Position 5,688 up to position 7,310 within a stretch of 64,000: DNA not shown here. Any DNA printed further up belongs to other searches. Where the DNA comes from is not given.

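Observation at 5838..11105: ToxR/CadC-like regulator with a periplasmic TolB-like beta-propeller, flanked by paralogous secreted esterase-TPR proteins, one possibly a pseudo-enzyme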

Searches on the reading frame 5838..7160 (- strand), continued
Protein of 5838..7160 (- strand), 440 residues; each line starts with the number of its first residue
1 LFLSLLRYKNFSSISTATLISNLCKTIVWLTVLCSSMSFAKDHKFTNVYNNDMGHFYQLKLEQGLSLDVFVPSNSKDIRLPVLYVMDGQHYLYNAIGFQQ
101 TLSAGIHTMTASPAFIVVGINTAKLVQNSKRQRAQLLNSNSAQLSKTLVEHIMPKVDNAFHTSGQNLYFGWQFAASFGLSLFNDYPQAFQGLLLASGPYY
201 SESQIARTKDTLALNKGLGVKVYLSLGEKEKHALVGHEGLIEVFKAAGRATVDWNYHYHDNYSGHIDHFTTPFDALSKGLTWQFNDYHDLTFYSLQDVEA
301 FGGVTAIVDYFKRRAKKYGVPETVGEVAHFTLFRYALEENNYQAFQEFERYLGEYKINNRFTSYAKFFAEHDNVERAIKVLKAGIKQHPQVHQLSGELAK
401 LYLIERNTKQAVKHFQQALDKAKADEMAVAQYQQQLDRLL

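Call 56: find_encoding_contigs(protein=P0125, flank=6000, max_places=2)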
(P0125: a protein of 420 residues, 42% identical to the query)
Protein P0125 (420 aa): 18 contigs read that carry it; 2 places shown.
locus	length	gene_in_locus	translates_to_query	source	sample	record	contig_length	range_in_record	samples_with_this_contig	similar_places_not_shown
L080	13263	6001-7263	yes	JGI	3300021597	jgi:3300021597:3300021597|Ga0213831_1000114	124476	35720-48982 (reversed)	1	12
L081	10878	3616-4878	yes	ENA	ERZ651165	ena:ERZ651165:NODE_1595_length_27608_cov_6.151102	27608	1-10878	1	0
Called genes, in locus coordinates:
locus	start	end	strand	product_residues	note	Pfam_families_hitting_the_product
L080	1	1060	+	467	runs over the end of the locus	PF00672:HAMP (faint), PF00512:HisKA (weak), PF13581:HATPase_c_2, PF02518:HATPase_c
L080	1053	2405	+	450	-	PF00072:Response_reg, PF00004:AAA (faint), PF00158:Sigma54_activat, PF14532:Sigma54_activ_2, PF07724:AAA_2, PF07728:AAA_5, PF25601:AAA_lid_14, PF02954:HTH_8, +1 more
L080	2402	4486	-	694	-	PF00486:Trans_reg_C, PF26549:Tricorn_N (weak), PF07676:PD40 (faint)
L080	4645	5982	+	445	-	PF00756:Esterase, PF13428:TPR_14 (faint)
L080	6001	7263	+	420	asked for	PF00756:Esterase (weak), PF00515:TPR_1 (faint), PF07719:TPR_2 (faint), PF13428:TPR_14 (faint), PF13432:TPR_16 (weak), PF23914:TPR_CcmH_CycH (weak)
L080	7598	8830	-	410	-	PF00144:Beta-lactamase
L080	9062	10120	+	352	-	PF06580:His_kinase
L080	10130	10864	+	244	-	PF00072:Response_reg, PF04397:LytTR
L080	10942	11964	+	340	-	PF04307:YdjM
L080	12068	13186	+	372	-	PF13450:NAD_binding_8, PF01593:Amino_oxidase, PF03275:GLF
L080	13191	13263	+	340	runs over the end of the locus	PF26334:Gtf3_N, PF26337:Gtf3_C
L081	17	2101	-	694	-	PF00486:Trans_reg_C, PF26549:Tricorn_N (weak), PF07676:PD40 (faint)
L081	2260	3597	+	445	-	PF00756:Esterase, PF13428:TPR_14 (faint)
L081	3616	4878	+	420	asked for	PF00756:Esterase (weak), PF00515:TPR_1 (faint), PF07719:TPR_2 (faint), PF13428:TPR_14 (faint), PF13432:TPR_16 (weak), PF23914:TPR_CcmH_CycH (weak)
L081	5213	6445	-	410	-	PF00144:Beta-lactamase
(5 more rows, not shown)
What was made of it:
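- The trio recurs elsewhere as a regulator plus an operon (call 56).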

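Call 57: find_encoding_contigs(protein=P0130, flank=6000, max_places=2)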
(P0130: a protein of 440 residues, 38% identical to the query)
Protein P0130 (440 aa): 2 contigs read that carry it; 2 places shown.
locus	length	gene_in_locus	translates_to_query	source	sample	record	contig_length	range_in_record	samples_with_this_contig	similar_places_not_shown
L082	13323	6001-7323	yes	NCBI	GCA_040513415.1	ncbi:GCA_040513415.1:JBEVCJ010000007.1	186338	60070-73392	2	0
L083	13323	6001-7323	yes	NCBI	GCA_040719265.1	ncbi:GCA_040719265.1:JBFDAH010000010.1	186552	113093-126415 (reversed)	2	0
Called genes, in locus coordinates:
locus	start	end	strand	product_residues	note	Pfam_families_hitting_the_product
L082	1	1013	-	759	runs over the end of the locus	PF20256:MoCoBD_2, PF02738:MoCoBD_1, PF20256:MoCoBD_2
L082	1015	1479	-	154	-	PF00111:Fer2, PF13085:Fer2_3 (weak), PF01799:Fer2_2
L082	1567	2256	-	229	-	PF12804:NTP_transf_3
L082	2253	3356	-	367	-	PF02625:XdhC_CoxI, PF13478:XdhC_C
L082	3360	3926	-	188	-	PF01592:NifU_N (faint)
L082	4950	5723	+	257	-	PF13489:Methyltransf_23 (weak), PF08241:Methyltransf_11 (weak)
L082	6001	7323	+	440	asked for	PF00756:Esterase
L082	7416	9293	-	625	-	PF07719:TPR_2 (faint), PF00515:TPR_1 (faint), PF13424:TPR_12 (weak), PF00990:GGDEF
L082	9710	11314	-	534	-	PF07690:MFS_1, PF00854:PTR2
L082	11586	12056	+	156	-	PF11697:DUF3293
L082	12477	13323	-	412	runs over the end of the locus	PF06965:Na_H_antiport_1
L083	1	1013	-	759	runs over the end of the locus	PF20256:MoCoBD_2, PF02738:MoCoBD_1, PF20256:MoCoBD_2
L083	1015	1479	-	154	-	PF00111:Fer2, PF13085:Fer2_3 (weak), PF01799:Fer2_2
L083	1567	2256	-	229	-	PF12804:NTP_transf_3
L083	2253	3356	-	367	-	PF02625:XdhC_CoxI, PF13478:XdhC_C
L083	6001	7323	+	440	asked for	PF00756:Esterase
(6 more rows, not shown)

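Call 58: find_encoding_contigs(protein=P0127, flank=6000, max_places=2)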
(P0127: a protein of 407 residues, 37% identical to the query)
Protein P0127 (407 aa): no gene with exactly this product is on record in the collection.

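Call 62: find_encoding_contigs(protein=P0129, flank=6000, max_places=1)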
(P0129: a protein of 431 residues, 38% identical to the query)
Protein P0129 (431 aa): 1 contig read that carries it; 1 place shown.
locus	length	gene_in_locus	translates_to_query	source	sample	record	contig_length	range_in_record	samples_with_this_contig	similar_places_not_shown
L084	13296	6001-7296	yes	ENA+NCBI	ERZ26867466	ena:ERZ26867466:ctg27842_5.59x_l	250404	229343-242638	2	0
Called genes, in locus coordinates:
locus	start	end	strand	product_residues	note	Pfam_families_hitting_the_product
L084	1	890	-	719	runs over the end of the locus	PF00989:PAS, PF08448:PAS_4, PF13426:PAS_9, PF08447:PAS_3, PF00512:HisKA, PF02518:HATPase_c, PF00072:Response_reg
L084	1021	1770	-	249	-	PF06468:Spond_N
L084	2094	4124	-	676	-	PF00486:Trans_reg_C, PF26550:Tricorn_2nd (faint), PF07676:PD40 (faint), PF26549:Tricorn_N (faint)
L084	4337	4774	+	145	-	-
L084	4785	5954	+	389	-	PF11954:DUF3471 (weak)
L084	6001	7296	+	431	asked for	-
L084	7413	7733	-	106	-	-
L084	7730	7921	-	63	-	-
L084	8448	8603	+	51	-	-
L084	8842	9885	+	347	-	-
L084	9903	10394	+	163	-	-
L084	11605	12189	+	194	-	-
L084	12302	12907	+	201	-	-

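Call 63: find_encoding_contigs(protein=P0133, flank=6000, max_places=1)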
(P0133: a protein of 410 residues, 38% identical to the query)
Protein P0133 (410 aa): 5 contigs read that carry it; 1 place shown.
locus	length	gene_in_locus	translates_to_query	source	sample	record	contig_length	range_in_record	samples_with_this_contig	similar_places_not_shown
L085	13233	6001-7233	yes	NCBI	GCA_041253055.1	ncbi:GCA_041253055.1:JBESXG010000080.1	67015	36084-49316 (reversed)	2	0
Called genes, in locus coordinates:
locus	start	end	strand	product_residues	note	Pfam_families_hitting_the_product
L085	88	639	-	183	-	PF13238:AAA_18 (weak), PF13671:AAA_33 (faint)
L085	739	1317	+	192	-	-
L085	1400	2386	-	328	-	PF01408:GFO_IDH_MocA, PF02894:GFO_IDH_MocA_C, PF22725:GFO_IDH_MocA_C3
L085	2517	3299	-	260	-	PF03976:PPK2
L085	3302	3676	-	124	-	PF01381:HTH_3, PF13560:HTH_31 (weak)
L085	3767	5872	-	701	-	PF00486:Trans_reg_C, PF07676:PD40 (faint), PF23381:Beta-prop_IFT122_1st (faint), PF25174:Beta-prop_THOC3 (faint), PF26549:Tricorn_N (faint), PF26550:Tricorn_2nd (faint)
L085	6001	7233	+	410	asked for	-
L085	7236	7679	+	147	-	-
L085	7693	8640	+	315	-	PF07676:PD40 (faint)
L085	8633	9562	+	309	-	PF07676:PD40 (faint)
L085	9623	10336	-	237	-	-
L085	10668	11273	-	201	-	PF00694:Aconitase_C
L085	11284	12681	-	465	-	PF00330:Aconitase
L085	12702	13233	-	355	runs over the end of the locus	PF00180:Iso_dh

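Call 64: find_encoding_contigs(protein=P0126, flank=6000, max_places=1)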
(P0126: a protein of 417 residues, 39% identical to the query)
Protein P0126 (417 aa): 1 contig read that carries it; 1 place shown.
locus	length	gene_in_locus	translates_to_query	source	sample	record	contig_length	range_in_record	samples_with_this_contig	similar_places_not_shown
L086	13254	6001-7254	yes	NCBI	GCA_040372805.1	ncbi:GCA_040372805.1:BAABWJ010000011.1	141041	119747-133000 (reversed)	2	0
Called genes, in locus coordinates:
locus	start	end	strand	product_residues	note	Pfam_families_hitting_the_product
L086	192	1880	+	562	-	PF00012:HSP70, PF06723:MreB_Mbl, PF00012:HSP70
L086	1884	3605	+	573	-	PF06271:RDD (weak)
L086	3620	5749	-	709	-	PF00486:Trans_reg_C, PF00930:DPPIV_N (faint), PF23381:Beta-prop_IFT122_1st (faint), PF25174:Beta-prop_THOC3 (faint), PF25175:Beta-prop_WDR5 (faint), PF26550:Tricorn_2nd (faint), PF07676:PD40 (faint), PF26549:Tricorn_N, +1 more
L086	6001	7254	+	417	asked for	PF00756:Esterase (weak), PF13432:TPR_16 (weak)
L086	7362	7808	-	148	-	PF01281:Ribosomal_L9_N, PF03948:Ribosomal_L9_C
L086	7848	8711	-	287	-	PF09991:DUF2232 (faint)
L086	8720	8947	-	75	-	PF01084:Ribosomal_S18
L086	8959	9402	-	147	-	PF01250:Ribosomal_S6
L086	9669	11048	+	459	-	PF00144:Beta-lactamase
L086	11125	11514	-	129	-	PF01597:GCV_H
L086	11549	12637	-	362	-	PF01571:GCV_T, PF08669:GCV_T_C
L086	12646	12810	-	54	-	-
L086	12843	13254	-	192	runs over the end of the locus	PF03831:YjdM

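Call 65: find_encoding_contigs(protein=P0134, flank=6000, max_places=1)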
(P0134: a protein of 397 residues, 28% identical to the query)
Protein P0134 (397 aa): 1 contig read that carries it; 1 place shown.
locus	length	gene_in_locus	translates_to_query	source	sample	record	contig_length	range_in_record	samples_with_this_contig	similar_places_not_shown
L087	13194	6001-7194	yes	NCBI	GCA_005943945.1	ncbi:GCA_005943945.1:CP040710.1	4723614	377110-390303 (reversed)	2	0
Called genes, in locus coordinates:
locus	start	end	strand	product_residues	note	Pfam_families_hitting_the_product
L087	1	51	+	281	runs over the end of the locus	PF00106:adh_short, PF08659:KR, PF01370:Epimerase, PF13460:NAD_binding_10, PF13561:adh_short_C2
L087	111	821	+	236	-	PF00106:adh_short, PF01370:Epimerase (weak), PF08659:KR, PF13561:adh_short_C2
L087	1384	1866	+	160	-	PF14300:DMP19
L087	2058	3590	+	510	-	PF03403:PAF-AH_p_II (faint), PF06500:FrsA-like (weak), PF00326:Peptidase_S9 (weak), PF13181:TPR_8 (faint)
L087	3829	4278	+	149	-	PF01047:MarR, PF12802:MarR_2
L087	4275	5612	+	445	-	PF11918:Peptidase_S41_N, PF03572:Peptidase_S41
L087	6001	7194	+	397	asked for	PF00756:Esterase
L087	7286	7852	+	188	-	-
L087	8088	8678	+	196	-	PF12766:Pyridox_oxase_2 (weak), PF01243:PNPOx_N, PF10590:PNP_phzG_C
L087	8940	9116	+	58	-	-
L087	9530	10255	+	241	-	-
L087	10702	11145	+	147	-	PF16231:DUF4890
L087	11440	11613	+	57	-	-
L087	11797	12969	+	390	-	PF01370:Epimerase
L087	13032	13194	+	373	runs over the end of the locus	-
